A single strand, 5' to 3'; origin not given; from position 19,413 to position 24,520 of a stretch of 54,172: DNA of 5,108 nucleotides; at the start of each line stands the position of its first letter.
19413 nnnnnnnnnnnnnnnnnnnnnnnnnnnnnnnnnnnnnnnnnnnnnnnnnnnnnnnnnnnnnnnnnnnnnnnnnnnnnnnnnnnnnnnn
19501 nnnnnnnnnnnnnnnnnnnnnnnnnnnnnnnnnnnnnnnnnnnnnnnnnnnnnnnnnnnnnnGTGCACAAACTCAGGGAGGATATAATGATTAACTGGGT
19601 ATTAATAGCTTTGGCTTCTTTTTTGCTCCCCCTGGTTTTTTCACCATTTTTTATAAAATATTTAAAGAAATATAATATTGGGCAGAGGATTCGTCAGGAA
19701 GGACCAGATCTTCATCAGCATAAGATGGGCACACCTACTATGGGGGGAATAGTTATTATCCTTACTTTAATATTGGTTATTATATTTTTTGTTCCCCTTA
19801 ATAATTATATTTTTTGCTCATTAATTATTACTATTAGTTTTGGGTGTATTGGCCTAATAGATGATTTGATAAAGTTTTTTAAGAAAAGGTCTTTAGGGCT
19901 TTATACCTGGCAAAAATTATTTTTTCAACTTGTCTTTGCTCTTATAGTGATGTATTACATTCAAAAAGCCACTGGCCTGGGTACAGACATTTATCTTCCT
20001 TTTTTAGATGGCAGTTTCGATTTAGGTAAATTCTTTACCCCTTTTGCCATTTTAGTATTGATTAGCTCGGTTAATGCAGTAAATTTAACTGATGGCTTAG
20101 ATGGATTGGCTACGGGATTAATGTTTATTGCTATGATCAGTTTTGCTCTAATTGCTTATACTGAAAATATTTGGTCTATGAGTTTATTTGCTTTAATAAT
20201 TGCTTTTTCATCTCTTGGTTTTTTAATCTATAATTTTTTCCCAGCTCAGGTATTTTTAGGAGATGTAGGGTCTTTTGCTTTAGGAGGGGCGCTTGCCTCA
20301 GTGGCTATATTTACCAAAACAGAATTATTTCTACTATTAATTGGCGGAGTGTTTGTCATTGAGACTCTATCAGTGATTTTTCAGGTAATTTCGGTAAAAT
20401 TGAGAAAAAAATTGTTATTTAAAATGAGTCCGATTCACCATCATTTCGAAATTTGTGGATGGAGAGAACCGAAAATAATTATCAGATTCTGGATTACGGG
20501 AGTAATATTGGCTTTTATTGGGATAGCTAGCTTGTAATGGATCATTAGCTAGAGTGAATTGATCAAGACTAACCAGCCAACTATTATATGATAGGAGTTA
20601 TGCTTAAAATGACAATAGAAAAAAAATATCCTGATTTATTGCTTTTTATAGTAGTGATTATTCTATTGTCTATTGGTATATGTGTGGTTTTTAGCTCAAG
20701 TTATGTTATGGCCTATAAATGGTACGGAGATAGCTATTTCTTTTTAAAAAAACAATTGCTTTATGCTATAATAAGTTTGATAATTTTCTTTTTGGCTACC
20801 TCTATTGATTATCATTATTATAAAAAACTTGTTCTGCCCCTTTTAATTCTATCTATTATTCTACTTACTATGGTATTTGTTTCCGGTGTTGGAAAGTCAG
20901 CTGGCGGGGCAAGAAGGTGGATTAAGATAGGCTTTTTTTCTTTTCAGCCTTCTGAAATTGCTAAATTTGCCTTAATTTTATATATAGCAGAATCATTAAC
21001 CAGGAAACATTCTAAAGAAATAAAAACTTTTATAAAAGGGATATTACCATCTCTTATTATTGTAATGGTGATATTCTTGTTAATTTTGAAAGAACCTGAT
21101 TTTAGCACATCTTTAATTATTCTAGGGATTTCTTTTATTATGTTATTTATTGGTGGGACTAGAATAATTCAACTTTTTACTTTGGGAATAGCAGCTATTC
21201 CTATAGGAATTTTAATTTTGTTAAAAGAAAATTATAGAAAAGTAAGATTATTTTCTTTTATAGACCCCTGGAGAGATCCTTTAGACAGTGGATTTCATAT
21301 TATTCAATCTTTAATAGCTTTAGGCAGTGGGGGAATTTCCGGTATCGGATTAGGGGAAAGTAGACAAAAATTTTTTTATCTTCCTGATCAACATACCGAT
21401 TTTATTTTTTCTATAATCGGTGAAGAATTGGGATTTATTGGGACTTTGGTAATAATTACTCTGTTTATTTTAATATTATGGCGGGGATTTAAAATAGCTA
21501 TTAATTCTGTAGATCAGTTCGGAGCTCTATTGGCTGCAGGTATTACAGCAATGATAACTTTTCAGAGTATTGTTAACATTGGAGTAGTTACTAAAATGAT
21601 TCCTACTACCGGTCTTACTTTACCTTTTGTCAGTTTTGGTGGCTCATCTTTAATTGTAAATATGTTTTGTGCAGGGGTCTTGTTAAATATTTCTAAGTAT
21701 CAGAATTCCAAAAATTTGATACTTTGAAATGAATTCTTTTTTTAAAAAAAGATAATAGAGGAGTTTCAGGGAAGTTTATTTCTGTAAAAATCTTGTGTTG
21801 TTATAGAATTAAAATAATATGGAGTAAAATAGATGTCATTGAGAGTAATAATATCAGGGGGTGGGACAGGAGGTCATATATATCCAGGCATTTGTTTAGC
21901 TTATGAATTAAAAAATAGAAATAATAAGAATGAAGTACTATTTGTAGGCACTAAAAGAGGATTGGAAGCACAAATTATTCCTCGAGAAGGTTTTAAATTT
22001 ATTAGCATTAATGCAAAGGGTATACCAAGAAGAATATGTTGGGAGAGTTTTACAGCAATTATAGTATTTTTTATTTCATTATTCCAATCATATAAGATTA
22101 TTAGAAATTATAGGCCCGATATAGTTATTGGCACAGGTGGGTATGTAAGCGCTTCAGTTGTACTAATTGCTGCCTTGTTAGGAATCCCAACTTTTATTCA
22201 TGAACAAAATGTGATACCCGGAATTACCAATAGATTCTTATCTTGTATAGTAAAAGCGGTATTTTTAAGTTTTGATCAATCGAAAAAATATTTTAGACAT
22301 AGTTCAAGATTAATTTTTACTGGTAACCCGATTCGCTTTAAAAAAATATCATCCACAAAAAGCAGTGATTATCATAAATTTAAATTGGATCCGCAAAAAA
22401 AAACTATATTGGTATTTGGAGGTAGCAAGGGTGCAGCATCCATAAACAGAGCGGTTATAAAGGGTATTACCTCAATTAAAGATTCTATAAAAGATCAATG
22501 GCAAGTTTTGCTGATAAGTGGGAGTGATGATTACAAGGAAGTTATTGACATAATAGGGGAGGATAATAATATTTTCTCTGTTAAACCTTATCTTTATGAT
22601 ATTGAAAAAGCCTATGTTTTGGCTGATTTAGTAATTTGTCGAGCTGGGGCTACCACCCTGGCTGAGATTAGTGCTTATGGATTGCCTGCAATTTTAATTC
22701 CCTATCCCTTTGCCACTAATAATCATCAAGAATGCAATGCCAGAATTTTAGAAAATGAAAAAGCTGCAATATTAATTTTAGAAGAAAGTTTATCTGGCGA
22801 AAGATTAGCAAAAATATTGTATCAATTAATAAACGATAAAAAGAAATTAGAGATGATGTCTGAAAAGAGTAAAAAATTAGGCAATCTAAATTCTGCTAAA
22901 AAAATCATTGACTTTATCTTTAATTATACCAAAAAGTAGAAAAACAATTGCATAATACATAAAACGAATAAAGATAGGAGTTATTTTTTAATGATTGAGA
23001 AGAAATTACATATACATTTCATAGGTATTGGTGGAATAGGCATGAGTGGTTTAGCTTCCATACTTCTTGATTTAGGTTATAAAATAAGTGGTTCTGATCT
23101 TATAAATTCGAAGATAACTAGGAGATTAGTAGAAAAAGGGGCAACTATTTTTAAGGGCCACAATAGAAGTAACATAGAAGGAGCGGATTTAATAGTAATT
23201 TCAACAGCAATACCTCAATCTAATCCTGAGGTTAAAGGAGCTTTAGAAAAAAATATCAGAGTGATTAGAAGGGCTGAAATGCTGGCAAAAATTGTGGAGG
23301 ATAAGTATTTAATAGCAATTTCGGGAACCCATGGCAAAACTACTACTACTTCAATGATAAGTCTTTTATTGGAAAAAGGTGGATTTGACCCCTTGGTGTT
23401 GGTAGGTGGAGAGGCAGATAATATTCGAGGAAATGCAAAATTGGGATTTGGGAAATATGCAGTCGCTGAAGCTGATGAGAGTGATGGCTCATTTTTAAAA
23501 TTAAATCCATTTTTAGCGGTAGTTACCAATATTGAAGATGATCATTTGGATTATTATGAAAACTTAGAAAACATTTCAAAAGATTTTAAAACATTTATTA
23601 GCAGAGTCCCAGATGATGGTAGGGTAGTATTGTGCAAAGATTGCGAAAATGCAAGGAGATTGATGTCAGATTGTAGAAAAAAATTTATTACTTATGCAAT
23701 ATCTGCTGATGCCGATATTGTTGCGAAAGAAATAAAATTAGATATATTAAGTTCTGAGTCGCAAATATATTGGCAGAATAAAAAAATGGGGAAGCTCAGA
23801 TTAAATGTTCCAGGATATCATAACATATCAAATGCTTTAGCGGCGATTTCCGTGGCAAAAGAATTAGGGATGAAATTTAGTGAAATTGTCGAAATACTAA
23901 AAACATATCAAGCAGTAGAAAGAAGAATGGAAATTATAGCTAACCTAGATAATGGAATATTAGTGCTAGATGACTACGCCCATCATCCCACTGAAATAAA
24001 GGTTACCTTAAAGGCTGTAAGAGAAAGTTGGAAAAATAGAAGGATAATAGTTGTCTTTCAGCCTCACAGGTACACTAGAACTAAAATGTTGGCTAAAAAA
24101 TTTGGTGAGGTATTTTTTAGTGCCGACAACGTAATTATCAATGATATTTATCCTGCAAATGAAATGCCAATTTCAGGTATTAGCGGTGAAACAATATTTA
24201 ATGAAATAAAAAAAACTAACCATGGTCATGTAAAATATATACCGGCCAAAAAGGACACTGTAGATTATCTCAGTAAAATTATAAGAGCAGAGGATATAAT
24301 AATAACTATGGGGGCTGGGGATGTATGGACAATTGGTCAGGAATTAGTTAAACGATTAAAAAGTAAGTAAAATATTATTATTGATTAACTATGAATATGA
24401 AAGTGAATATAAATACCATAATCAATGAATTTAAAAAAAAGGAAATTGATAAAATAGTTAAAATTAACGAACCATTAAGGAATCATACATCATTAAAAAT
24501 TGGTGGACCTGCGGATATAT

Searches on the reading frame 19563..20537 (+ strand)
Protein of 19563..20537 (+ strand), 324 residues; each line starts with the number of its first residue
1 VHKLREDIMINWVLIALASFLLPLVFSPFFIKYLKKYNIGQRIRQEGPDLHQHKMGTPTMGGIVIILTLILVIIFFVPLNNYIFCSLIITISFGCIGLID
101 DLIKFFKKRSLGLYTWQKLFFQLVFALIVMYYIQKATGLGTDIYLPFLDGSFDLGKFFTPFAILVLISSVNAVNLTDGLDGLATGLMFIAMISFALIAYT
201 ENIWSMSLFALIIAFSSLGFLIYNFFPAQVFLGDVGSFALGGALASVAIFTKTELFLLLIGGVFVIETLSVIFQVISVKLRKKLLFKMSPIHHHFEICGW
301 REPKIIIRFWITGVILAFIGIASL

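Call 68: search_protein_families(library=ncbifam, proteins=[window:19563-20537:+], max_evalue=1e-20)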
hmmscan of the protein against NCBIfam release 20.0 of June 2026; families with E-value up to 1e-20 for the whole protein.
window:19563-20537:+ (324 aa): 2 families
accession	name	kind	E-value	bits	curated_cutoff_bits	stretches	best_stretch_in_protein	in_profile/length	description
TIGR00445.1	mraY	equivalog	1.2e-92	310.8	192.05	1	24-323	2-317/321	phospho-N-acetylmuramoyl-pentapeptide-transferase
NF053644.1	MraY_archaea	equivalog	3.9e-47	161.2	450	1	150-321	174-340/340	pseudomurein biosynthesis MraY family phospho-N-acetylmuramoyl-pentapeptide-transferase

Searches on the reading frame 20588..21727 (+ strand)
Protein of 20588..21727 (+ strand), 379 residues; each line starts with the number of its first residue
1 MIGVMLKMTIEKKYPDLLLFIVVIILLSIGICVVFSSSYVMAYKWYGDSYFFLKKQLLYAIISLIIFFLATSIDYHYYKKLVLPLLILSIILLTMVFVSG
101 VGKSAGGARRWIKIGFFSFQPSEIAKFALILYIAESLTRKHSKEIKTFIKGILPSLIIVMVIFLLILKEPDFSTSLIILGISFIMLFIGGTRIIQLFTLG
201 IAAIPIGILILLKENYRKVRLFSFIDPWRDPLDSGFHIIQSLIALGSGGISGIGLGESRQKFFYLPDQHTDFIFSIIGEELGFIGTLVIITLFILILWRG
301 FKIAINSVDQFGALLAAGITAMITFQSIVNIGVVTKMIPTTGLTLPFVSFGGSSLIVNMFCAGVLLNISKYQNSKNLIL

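Call 68: search_protein_families(library=ncbifam, proteins=[window:20588-21727:+], max_evalue=1e-20)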
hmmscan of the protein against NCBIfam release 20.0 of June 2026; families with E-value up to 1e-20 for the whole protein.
window:20588-21727:+ (379 aa): 6 families
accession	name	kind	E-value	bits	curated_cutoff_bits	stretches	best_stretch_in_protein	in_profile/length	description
TIGR02615.1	spoVE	exception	1e-127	426.5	448.8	1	16-370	1-354/354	stage V sporulation protein E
TIGR02614.1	ftsW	equivalog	6.9e-121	403.7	337.5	1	17-371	2-356/357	putative lipid II flippase FtsW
TIGR02210.1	rodA_shape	equivalog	3.3e-96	322.5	336.7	1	16-370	1-354/357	rod shape-determining protein RodA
NF008042.0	PRK10774.1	equivalog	4.5e-77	259.7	493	1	16-368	36-388/405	cell division protein FtsW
NF008060.0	PRK10794.1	equivalog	7.3e-62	209.4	590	1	14-371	15-362/370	peptidoglycan glycosyltransferase MrdB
NF037961.1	RodA_shape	subfamily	4.8e-48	164.5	150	1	234-357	272-396/415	rod shape-determining protein RodA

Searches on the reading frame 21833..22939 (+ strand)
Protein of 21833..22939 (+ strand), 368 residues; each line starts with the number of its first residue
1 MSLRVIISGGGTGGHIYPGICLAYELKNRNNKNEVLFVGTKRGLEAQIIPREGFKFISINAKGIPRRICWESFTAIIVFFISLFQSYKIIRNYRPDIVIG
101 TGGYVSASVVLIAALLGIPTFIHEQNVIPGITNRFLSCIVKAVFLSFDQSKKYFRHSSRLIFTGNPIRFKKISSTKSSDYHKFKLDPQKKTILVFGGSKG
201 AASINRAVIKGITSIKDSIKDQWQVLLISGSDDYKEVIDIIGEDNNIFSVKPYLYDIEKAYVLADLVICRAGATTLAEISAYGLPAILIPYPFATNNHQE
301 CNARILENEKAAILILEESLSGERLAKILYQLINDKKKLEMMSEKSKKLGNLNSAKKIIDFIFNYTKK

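Call 68: search_protein_families(library=ncbifam, proteins=[window:21833-22939:+], max_evalue=1e-20)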
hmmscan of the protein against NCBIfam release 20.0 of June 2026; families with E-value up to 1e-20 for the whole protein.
window:21833-22939:+ (368 aa): 2 families
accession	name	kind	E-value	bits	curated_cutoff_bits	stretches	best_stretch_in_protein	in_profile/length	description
TIGR01133.1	murG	equivalog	2.5e-96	322.7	250.25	1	4-362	7-353/353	undecaprenyldiphospho-muramoylpentapeptide beta-N-acetylglucosaminyltransferase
NF009102.0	PRK12446.1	equivalog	1.1e-41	143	339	1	4-362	3-349/352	undecaprenyldiphospho-muramoylpentapeptide beta-N-acetylglucosaminyltransferase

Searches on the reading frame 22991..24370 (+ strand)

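Call 68: search_protein_families(library=ncbifam, proteins=[window:22991-24370:+], max_evalue=1e-20)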
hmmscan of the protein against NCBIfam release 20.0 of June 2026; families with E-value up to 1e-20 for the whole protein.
window:22991-24370:+ (459 aa): 13 families
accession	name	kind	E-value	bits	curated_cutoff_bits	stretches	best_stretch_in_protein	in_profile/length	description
TIGR01082.1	murC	equivalog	4e-158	527.2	335.1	1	7-452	1-448/449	UDP-N-acetylmuramate--L-alanine ligase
NF011171.0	PRK14573.1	equivalog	4.5e-109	365.5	1015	1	3-452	2-444/809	bifunctional UDP-N-acetylmuramate--L-alanine ligase/D-alanine--D-alanine ligase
TIGR01081.1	mpl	equivalog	3.1e-72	244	388.7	1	7-456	1-447/448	UDP-N-acetylmuramate:L-alanyl-gamma-D-glutamyl-meso-diaminopimelate ligase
NF001126.0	PRK00139.1-4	equivalog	7.5e-40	136.9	373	1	175-444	196-459/486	UDP-N-acetylmuramoyl-L-alanyl-D-glutamate--2,6-diaminopimelate ligase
TIGR01087.1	murD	equivalog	7.3e-38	130.8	211.95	1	8-347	2-339/441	UDP-N-acetylmuramoyl-L-alanine--D-glutamate ligase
NF001124.0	PRK00139.1-2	equivalog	8.2e-37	127.1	476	1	176-443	202-468/500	UDP-N-acetylmuramoyl-L-alanyl-D-glutamate--2,6-diaminopimelate ligase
TIGR01085.1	murE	subfamily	1.5e-33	116.4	257.3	1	175-444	180-448/472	UDP-N-acetylmuramyl-tripeptide synthetase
NF008896.0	PRK11929.1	equivalog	1.8e-33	115.5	1023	1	175-441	204-472/965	bifunctional UDP-N-acetylmuramoyl-L-alanyl-D-glutamate--2,6-diaminopimelate ligase MurE/UDP-N-acetylmuramoyl-tripeptide--D-alanyl-D-alanine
NF053645.1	pMurC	equivalog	6.3e-33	114.2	560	0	10-240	3-248/492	pseudomurein biosynthesis peptide ligase pMurC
TIGR01143.1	murF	subfamily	4.4e-27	95.1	288.6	1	172-355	149-331/418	UDP-N-acetylmuramoyl-tripeptide--D-alanyl-D-alanine ligase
NF053648.1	pMurE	equivalog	9.3e-27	93.9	600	1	171-366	188-369/464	pseudomurein biosynthesis peptide ligase pMurE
NF053646.1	pMurD1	equivalog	8.6e-25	87.3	610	0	175-443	187-442/465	pseudomurein biosynthesis peptide ligase pMurD1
NF001123.0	PRK00139.1-1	equivalog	1.2e-22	80.3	586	0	175-443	199-465/493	UDP-N-acetylmuramoyl-L-alanyl-D-glutamate--2,6-diaminopimelate ligase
